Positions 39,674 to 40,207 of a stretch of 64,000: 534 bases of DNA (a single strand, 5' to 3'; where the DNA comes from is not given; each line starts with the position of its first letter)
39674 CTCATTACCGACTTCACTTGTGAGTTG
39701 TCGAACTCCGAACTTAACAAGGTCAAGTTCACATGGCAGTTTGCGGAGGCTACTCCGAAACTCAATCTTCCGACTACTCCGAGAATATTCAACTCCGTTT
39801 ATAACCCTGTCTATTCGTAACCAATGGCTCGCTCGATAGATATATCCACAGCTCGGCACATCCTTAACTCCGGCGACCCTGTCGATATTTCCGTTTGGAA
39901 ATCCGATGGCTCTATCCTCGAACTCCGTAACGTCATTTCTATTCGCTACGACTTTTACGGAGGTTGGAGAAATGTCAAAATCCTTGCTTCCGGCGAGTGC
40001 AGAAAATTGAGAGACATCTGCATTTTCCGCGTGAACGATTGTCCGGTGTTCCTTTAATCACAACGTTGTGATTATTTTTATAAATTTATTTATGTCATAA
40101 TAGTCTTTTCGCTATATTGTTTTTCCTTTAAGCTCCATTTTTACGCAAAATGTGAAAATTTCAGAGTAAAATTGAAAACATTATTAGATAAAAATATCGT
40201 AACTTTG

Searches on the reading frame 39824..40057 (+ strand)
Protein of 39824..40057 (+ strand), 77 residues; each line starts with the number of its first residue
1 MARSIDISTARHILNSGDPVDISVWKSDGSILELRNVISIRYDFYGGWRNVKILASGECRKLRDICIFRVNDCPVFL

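Call 9: search_protein_families(library=pfam, max_evalue=0.1, proteins=[window:39824-40057:+])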
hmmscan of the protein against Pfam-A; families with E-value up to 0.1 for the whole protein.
window:39824-40057:+ (77 aa): 0 families

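Call 11: find_homologous_proteins(query=window:39824-40057:+)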
Query window:39824-40057:+ (77 aa): 329 proteins with E <= 0.001 among 331 candidates; the best 120 are listed.
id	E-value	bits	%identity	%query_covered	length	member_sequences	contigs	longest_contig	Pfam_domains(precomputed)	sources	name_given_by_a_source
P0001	3.0e-45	169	100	100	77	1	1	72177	-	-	-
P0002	3.6e-39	150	88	100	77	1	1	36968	-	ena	-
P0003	9.8e-39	148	86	100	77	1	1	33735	-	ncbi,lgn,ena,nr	ncbi:MAG: hypothetical protein J1E33_05650 [Alistipes sp.]|nr:hypothetical protein [Alistipes sp.]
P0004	2.7e-38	147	84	100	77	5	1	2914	-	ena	-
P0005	3.7e-38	147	88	96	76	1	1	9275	-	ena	-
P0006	3.7e-38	147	86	100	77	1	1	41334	-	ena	-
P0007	3.8e-38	146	87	100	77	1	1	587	-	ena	-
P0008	7.4e-38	146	87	100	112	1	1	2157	-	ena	-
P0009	1.9e-37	144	86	100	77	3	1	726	-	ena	-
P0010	2.8e-37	144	86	100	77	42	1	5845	-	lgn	-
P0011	3.3e-37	144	86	100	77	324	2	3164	-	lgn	-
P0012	1.5e-36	141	84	100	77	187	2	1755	-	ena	-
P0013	2.3e-36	141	82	100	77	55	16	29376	-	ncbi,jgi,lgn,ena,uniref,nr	ncbi:hypothetical protein [Duncaniella muris]|jgi:hypothetical protein|uniref:hypothetical protein n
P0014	2.8e-36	141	81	100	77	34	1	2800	-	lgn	-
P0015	4.4e-36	140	86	100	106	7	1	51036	-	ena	-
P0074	1.9e-33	132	81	100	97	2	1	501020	-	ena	-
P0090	4.1e-33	130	78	96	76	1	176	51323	-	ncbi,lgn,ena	-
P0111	1.3e-32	129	77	100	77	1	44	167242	-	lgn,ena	-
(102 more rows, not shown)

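Call 12: find_encoding_contigs(protein=P0013, flank=4000, max_places=8)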
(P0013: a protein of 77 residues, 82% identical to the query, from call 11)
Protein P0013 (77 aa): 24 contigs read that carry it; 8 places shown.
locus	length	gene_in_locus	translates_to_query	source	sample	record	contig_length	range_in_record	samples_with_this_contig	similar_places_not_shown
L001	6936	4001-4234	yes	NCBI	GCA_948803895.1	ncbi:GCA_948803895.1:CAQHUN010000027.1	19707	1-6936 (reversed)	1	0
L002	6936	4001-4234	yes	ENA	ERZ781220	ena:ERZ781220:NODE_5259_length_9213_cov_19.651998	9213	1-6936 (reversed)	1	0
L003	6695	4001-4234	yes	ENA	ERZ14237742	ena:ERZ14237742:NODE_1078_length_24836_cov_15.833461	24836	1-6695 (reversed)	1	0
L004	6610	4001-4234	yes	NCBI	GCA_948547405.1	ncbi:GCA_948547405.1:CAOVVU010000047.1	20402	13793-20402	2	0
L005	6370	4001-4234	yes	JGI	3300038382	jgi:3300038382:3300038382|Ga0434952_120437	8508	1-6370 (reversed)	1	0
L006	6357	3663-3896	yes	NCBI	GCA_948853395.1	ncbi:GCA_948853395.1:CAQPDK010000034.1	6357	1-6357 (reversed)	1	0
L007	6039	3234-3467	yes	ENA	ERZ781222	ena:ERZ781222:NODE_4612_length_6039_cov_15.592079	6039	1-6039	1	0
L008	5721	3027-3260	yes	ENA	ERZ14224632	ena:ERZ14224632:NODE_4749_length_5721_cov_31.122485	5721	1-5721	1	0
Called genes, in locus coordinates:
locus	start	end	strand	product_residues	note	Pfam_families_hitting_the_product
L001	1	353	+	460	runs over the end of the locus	PF10396:TrmE_N, PF00009:GTP_EFTU (faint), PF12631:MnmE_helical, PF03193:RsgA_GTPase (faint), PF00350:Dynamin_N (faint), PF01926:MMR_HSR1, PF02421:FeoB_N, PF08477:Roc (faint)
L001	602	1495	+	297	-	PF12728:HTH_17, PF13518:HTH_28 (faint)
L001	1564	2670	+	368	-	PF17293:Arm-DNA-bind_5 (weak), PF13102:Phage_int_SAM_5, PF00589:Phage_integrase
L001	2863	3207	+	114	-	PF05973:Gp49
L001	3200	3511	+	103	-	PF13744:HTH_37 (weak), PF12844:HTH_19 (weak), PF13560:HTH_31, PF01381:HTH_3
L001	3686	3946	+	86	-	-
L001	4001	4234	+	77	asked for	-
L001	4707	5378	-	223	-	PF13340:DUF4096, PF01609:DDE_Tnp_1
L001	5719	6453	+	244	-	-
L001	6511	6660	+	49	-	-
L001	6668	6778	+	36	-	-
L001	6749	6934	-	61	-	?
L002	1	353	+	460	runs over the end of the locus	PF10396:TrmE_N, PF00009:GTP_EFTU (faint), PF12631:MnmE_helical, PF03193:RsgA_GTPase (faint), PF00350:Dynamin_N (faint), PF01926:MMR_HSR1, PF02421:FeoB_N, PF08477:Roc (faint)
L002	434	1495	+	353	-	PF12728:HTH_17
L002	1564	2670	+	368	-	PF17293:Arm-DNA-bind_5 (weak), PF13102:Phage_int_SAM_5, PF00589:Phage_integrase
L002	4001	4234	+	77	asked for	-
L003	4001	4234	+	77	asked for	-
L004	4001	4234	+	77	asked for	-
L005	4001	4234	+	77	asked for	-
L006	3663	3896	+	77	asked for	-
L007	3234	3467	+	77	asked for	-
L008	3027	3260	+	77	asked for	-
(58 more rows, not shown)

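Call 13: find_encoding_contigs(protein=P0090, flank=4000, max_places=8)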
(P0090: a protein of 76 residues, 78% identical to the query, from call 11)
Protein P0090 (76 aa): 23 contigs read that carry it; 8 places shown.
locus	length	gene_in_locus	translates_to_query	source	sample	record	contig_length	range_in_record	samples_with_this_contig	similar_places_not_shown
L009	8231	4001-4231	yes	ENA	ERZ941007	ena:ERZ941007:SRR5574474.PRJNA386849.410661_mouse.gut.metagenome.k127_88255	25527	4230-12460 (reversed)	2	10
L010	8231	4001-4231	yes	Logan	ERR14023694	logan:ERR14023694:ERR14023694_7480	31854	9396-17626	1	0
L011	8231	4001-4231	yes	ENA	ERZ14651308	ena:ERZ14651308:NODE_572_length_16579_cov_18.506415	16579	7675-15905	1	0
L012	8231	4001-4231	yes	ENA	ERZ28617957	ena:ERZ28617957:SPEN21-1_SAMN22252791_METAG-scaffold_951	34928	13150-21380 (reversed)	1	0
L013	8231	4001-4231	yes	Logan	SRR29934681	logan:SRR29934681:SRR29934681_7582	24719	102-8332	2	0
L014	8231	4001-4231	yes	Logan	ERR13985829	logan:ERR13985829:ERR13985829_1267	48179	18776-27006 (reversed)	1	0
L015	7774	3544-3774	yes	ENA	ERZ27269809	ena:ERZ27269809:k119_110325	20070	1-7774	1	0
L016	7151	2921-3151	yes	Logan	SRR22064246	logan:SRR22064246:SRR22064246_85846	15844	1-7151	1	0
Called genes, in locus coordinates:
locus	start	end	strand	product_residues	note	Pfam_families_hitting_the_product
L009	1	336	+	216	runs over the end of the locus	PF13505:OMP_b-brl, PF03797:Autotransporter (faint), PF13568:OMP_b-brl_2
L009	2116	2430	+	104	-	-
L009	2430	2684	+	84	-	-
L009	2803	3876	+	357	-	-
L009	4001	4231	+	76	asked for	-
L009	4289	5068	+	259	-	PF02517:Rce1-like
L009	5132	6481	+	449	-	-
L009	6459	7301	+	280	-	PF20459:DUF6712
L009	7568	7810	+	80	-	-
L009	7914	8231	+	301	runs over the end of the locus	PF13650:Asp_protease_2 (faint), PF13975:gag-asp_proteas (faint)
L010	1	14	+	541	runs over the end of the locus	-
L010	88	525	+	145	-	-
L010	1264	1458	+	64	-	-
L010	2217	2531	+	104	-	-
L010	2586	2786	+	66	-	-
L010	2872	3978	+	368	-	-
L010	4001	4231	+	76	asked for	-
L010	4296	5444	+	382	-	-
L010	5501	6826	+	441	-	-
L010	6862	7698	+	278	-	PF20459:DUF6712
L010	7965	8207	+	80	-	-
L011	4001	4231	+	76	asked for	-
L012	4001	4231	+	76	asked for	-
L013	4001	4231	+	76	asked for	-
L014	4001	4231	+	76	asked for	-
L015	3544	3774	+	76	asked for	-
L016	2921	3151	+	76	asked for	-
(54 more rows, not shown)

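Call 15: search_protein_families(library=pfam, max_evalue=0.1, proteins=[L010:2872-3978:+, L010:2217-2531:+, L010:2586-2786:+, L010:4296-5444:+, L010:5501-6826:+, L010:6862-7698:+, L010:7965-8207:+, L010:88-525:+, L010:1264-1458:+])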
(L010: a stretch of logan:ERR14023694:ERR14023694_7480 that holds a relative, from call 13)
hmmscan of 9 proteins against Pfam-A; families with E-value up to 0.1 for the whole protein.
L010:2872-3978:+ (368 aa): 0 families

L010:2217-2531:+ (104 aa): 0 families

L010:2586-2786:+ (66 aa): 1 family
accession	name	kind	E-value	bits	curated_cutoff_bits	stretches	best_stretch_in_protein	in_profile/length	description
PF02825.26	WWE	-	0.054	14.3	21.1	1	7-62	6-57/67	WWE domain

L010:4296-5444:+ (382 aa): 1 family
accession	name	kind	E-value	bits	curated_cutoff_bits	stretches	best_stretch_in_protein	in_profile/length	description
PF04187.18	Cofac_haem_bdg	-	8.8e-05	23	27.7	1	47-140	2-92/213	Haem-binding uptake, Tiki superfamily, ChaN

L010:5501-6826:+ (441 aa): 0 families

L010:6862-7698:+ (278 aa): 1 family
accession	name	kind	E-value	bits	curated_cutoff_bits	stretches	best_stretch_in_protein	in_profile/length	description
PF20459.4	DUF6712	-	6.5e-20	71.7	25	1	25-145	7-119/121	Family of unknown function (DUF6712)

L010:7965-8207:+ (80 aa): 0 families

L010:88-525:+ (145 aa): 1 family
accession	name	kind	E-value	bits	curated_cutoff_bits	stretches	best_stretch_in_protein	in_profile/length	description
PF23037.1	KOWx_SPT5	-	0.071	13.2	20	0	74-100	2-26/49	Transcription elongation factor SPT5, KOWx domain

L010:1264-1458:+ (64 aa): 0 families

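Call 16: search_protein_families(library=phrogs, max_evalue=0.01, proteins=[L010:2872-3978:+, L010:2217-2531:+, L010:2586-2786:+, L010:4001-4231:+, L010:5501-6826:+, L010:6862-7698:+, L010:7965-8207:+, L010:88-525:+, L010:1264-1458:+])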
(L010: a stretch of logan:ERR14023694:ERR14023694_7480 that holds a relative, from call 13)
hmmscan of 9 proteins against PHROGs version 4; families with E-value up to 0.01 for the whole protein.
L010:2872-3978:+ (368 aa): 1 family
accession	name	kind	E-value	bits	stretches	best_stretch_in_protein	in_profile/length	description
phrog_31921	-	unknown function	0.0054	17.8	0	125-166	92-134/195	-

L010:2217-2531:+ (104 aa): 0 families

L010:2586-2786:+ (66 aa): 0 families

L010:4001-4231:+ (76 aa): 0 families

L010:5501-6826:+ (441 aa): 1 family
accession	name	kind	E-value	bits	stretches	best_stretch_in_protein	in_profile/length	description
phrog_11226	-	head and packaging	0.0011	19.1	1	46-176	19-142/388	portal protein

L010:6862-7698:+ (278 aa): 0 families

L010:7965-8207:+ (80 aa): 0 families

L010:88-525:+ (145 aa): 0 families

L010:1264-1458:+ (64 aa): 1 family
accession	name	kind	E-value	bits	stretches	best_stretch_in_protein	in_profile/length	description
phrog_1307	-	DNA, RNA and nucleotide metabolism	0.004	18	1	10-55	23-67/82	RNA polymerase inhibitor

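Call 18: search_dna_similar(query=L010:2872-3978:+, collection=phages, mode=protein, max_evalue=0.001)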
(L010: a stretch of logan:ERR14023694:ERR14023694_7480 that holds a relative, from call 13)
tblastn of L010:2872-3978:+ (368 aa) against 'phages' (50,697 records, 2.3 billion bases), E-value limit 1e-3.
No match.

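Call 19: search_dna_similar(query=L010:2872-3978:+, collection=plasmids, mode=protein, max_evalue=0.001)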
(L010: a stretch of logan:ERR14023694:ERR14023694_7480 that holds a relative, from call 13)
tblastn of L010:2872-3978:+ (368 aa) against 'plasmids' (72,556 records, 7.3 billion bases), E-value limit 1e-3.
No match.

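Call 20: find_encoding_contigs(protein=P0090, flank=10000, max_places=4)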
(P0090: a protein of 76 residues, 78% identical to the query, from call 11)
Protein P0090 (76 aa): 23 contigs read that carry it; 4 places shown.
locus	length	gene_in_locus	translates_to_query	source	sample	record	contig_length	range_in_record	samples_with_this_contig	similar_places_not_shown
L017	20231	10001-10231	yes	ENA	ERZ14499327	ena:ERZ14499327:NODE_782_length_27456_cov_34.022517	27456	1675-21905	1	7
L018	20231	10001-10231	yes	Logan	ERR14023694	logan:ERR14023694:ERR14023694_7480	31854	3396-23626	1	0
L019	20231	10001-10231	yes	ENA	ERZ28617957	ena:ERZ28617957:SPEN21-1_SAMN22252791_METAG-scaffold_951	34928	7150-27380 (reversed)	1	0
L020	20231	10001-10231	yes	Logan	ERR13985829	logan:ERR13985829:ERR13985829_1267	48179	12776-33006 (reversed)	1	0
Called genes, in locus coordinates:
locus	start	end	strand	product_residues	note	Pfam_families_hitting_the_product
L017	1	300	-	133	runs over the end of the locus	-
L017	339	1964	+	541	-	-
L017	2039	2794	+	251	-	PF00196:GerE, PF08281:Sigma70_r4_2 (weak)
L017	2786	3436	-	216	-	-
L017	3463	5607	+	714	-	PF00593:TonB_dep_Rec_b-barrel, PF14905:OMP_b-brl_3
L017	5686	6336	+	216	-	PF13505:OMP_b-brl, PF03797:Autotransporter (faint), PF13568:OMP_b-brl_2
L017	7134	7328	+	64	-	-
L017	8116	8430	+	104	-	-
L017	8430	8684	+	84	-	-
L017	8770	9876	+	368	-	-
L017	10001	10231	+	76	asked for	-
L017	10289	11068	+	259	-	PF02517:Rce1-like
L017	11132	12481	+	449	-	-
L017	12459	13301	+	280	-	PF20459:DUF6712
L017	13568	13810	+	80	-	-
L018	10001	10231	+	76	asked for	-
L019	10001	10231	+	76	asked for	-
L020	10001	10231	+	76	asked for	-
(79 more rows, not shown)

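Call 26: find_related_loci(query=L010:4001-4231:+, collection=viral_contigs, flank=10000)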
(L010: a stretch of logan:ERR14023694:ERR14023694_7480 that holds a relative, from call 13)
Query L010:4001-4231:+ (76 aa) in viral_contigs; peptide patterns used: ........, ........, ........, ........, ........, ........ (x = any residue, [..] = any of these).
48 stretches matched a pattern; 31 encode a relative of the query (tblastn E <= 1e-3); 29 distinct loci.
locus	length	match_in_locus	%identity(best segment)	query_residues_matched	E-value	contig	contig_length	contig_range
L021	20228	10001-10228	97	1-76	4e-47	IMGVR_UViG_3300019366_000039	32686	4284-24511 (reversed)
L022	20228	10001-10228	97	1-76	4e-47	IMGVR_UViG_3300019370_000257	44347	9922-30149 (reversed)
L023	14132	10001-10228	97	1-76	4e-47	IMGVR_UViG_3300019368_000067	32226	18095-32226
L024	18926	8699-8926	96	1-76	3e-46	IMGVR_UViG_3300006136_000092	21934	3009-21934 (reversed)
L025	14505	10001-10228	96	1-76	3e-46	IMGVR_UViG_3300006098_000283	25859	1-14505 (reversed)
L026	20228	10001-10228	96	1-76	3e-46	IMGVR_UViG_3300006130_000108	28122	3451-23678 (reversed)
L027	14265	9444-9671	96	1-76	3e-46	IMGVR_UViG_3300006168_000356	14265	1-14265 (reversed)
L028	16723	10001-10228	96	1-76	3e-46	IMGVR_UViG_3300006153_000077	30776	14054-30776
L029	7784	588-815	96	1-76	3e-46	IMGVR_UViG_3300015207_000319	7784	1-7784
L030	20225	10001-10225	84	2-76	4e-43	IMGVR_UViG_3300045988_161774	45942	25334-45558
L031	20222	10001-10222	85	3-76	6e-43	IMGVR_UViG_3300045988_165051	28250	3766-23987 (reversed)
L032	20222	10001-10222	85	3-76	6e-43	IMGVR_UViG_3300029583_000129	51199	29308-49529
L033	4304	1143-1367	85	2-76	8e-43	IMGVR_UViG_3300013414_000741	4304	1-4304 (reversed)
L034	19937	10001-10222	86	3-76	3e-42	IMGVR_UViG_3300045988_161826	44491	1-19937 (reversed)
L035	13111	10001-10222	86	3-76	3e-42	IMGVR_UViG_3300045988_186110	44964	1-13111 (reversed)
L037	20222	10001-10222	84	3-76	7e-42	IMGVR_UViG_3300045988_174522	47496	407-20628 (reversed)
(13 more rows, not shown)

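Call 39: search_protein_families(library=phrogs, max_evalue=0.001, proteins=[L037:3818-5548:+, L037:8842-9954:+, L037:10585-11928:+, L037:11906-12745:+, L037:13358-14113:+, L037:14110-14613:+, L037:15050-16225:-, L037:16356-17384:+, L037:17834-18493:+, L037:2639-3247:+])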
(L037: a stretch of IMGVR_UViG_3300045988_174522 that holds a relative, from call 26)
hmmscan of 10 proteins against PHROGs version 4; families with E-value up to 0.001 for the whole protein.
L037:3818-5548:+ (576 aa): 1 family
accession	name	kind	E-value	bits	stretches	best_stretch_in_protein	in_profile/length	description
phrog_2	-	head and packaging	1.4e-09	38.3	1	46-465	269-547/807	terminase large subunit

L037:8842-9954:+ (370 aa): 0 families

L037:10585-11928:+ (447 aa): 1 family
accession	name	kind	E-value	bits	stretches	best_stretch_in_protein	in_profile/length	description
phrog_11226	-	head and packaging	0.00029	21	1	46-177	20-144/388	portal protein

L037:11906-12745:+ (279 aa): 0 families

L037:13358-14113:+ (251 aa): 0 families

L037:14110-14613:+ (167 aa): 0 families

L037:15050-16225:- (391 aa): 2 families
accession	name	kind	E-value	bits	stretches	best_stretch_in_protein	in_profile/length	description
phrog_35892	-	unknown function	5e-22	78.4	2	101-218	575-691/1181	-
phrog_18805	-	unknown function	4.8e-18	66.2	2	156-298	262-408/457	-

L037:16356-17384:+ (342 aa): 0 families

L037:17834-18493:+ (219 aa): 19 families
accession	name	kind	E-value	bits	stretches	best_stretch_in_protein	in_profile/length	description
phrog_822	-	lysis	5.7e-58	197.2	1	77-213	21-152/215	amidase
phrog_1493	-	lysis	8.6e-42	144.7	2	75-212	29-157/394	endolysin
phrog_2649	-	lysis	1.7e-17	65.2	1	8-70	169-236/261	endolysin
phrog_35436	-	lysis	2.2e-16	60.9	1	78-210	17-138/266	amidase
phrog_1224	-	head and packaging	5.1e-15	56.7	1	15-73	5-68/438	endolysin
phrog_1794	-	lysis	1.2e-12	49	1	74-207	50-180/336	amidase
phrog_7698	-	lysis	1.5e-09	39.1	1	77-207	21-139/316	endolysin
phrog_6707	-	lysis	9.3e-09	35.6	1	31-73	204-246/311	endolysin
phrog_17214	-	lysis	2.1e-08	35.2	1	31-71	271-314/322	endolysin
phrog_1512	-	lysis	7e-08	33.8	1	12-70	175-243/314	endolysin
phrog_16428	-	lysis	2.3e-07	30.9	1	32-69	481-518/520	endolysin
phrog_880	-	lysis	2.7e-07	31.3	1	9-71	371-433/435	endolysin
phrog_23452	-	unknown function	1.6e-05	26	1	32-68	84-120/135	-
phrog_9611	-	lysis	2.2e-05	25.2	1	75-212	18-154/246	endolysin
phrog_670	-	lysis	9.6e-05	22.4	1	82-211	115-238/596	endolysin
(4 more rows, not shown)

L037:2639-3247:+ (202 aa): 0 families

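Call 40: search_protein_families(library=pfam, max_evalue=0.01, proteins=[L037:3818-5548:+, L037:8842-9954:+, L037:10585-11928:+, L037:11906-12745:+, L037:13358-14113:+, L037:14110-14613:+, L037:15050-16225:-, L037:16356-17384:+, L037:17834-18493:+, L037:2639-3247:+])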
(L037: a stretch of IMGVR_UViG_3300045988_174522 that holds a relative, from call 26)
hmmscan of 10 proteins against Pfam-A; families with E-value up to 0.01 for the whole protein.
L037:3818-5548:+ (576 aa): 0 families

L037:8842-9954:+ (370 aa): 0 families

L037:10585-11928:+ (447 aa): 0 families

L037:11906-12745:+ (279 aa): 1 family
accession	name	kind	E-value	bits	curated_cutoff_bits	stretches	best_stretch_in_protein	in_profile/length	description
PF20459.4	DUF6712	-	4.1e-18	65.9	25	1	33-146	8-119/121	Family of unknown function (DUF6712)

L037:13358-14113:+ (251 aa): 0 families

L037:14110-14613:+ (167 aa): 0 families

L037:15050-16225:- (391 aa): 1 family
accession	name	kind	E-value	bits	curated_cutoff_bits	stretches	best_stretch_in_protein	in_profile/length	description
PF13306.12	LRR_5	-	9.4e-41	139.1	27.7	3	157-230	18-91/127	BspA type Leucine rich repeat region (6 copies)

L037:16356-17384:+ (342 aa): 0 families

L037:17834-18493:+ (219 aa): 3 families
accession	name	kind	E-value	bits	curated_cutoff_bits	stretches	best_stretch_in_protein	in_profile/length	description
PF01510.30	Amidase_2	-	3.5e-20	73.1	26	1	77-207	2-130/131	N-acetylmuramoyl-L-alanine amidase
PF01471.23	PG_binding_1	-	2.3e-16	60.1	23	1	20-69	2-57/57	Putative peptidoglycan binding domain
PF09374.15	PG_binding_3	-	3.7e-06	27.5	24.6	0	54-69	16-31/76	Predicted Peptidoglycan domain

L037:2639-3247:+ (202 aa): 0 families

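Call 56: find_encoding_contigs(protein=P0003, flank=8000, max_places=4)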
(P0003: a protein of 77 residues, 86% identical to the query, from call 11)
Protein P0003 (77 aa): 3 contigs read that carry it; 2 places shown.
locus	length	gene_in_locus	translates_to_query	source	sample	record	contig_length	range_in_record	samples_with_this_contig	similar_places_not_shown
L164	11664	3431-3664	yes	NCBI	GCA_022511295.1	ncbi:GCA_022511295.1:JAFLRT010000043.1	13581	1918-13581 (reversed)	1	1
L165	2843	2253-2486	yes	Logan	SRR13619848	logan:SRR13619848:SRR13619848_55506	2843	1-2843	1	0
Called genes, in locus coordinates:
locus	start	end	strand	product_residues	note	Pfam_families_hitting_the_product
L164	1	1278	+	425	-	?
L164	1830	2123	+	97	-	-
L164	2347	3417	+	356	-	-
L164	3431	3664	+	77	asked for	-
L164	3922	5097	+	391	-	-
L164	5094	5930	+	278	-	PF20459:DUF6712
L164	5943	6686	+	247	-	-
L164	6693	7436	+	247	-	PF00542:Ribosomal_L12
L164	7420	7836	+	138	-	-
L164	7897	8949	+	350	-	-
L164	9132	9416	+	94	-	-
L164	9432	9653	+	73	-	-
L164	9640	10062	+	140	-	PF01510:Amidase_2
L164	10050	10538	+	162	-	-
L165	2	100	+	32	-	?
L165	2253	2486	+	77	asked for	-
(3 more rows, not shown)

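Call 57: find_encoding_contigs(protein=P0074, flank=8000, max_places=3)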
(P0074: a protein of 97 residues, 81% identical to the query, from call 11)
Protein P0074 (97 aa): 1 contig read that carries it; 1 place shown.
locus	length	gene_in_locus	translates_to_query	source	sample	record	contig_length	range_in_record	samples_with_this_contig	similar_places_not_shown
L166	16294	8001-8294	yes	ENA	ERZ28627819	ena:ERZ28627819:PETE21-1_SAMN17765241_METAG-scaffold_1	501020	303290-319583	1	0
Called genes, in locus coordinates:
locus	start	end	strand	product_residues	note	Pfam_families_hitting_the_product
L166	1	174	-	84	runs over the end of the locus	PF01197:Ribosomal_L31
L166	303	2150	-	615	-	PF00682:HMGL-like, PF02436:PYC_OADA, PF00364:Biotin_lipoyl, PF25984:BSH_YknX (faint)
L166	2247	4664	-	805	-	PF02190:LON_substr_bdg, PF13191:AAA_16 (weak), PF00004:AAA, PF07728:AAA_5, PF22667:Lon_lid, PF05362:Lon_C, PF13541:ChlI (weak)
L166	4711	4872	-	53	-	-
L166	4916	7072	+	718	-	PF00009:GTP_EFTU, PF03144:GTP_EFTU_D2, PF22042:EF-G_D2, PF14492:EFG_III, PF03764:EFG_IV, PF00679:EFG_C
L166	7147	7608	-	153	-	PF00005:ABC_tran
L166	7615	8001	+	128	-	-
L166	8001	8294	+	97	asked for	-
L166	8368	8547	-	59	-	-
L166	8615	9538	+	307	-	PF13240:Zn_Ribbon_1 (weak)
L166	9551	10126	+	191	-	PF13240:Zn_Ribbon_1, PF24460:DUF7575 (weak)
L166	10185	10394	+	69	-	-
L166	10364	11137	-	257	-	PF00005:ABC_tran, PF13304:AAA_21 (faint)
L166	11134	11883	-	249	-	PF02405:MlaE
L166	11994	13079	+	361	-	PF02275:CBAH, PF03417:AAT (faint)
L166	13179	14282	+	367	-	PF14391:DUF4421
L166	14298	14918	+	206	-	PF12464:Mac (weak), PF25087:GMPPB_C (faint), PF00132:Hexapep, PF14602:Hexapep_2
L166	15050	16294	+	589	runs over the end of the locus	PF01343:Peptidase_S49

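Call 58: find_encoding_contigs(protein=P0111, flank=8000, max_places=6)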
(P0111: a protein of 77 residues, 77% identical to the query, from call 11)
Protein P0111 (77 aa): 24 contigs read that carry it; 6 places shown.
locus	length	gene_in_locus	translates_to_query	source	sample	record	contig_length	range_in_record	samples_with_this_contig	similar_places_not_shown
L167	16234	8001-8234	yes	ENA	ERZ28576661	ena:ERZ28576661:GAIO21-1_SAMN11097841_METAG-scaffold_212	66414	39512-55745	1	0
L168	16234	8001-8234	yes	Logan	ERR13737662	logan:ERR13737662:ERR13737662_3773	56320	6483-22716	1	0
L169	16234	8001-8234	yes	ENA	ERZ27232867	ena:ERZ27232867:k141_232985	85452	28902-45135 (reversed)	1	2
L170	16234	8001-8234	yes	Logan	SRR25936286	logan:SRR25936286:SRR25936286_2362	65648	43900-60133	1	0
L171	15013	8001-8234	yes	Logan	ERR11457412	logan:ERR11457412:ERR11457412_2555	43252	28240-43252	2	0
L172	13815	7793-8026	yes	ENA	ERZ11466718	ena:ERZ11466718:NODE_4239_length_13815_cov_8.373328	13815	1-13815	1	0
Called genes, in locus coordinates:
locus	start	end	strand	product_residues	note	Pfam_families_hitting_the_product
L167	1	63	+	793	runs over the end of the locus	PF03235:GmrSD_N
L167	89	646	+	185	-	-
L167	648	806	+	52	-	-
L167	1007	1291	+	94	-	-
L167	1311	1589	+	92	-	PF09723:Zn_ribbon_8 (faint), PF23783:Zn_ribbon_TiaS (faint)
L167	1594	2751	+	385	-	-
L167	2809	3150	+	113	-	-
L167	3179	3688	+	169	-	-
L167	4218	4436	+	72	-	-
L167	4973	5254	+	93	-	-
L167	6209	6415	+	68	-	-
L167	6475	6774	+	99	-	-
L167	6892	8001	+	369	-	-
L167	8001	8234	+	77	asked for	-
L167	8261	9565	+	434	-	-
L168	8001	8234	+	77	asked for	-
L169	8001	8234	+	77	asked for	-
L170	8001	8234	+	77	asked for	-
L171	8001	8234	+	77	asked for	-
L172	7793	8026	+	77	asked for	-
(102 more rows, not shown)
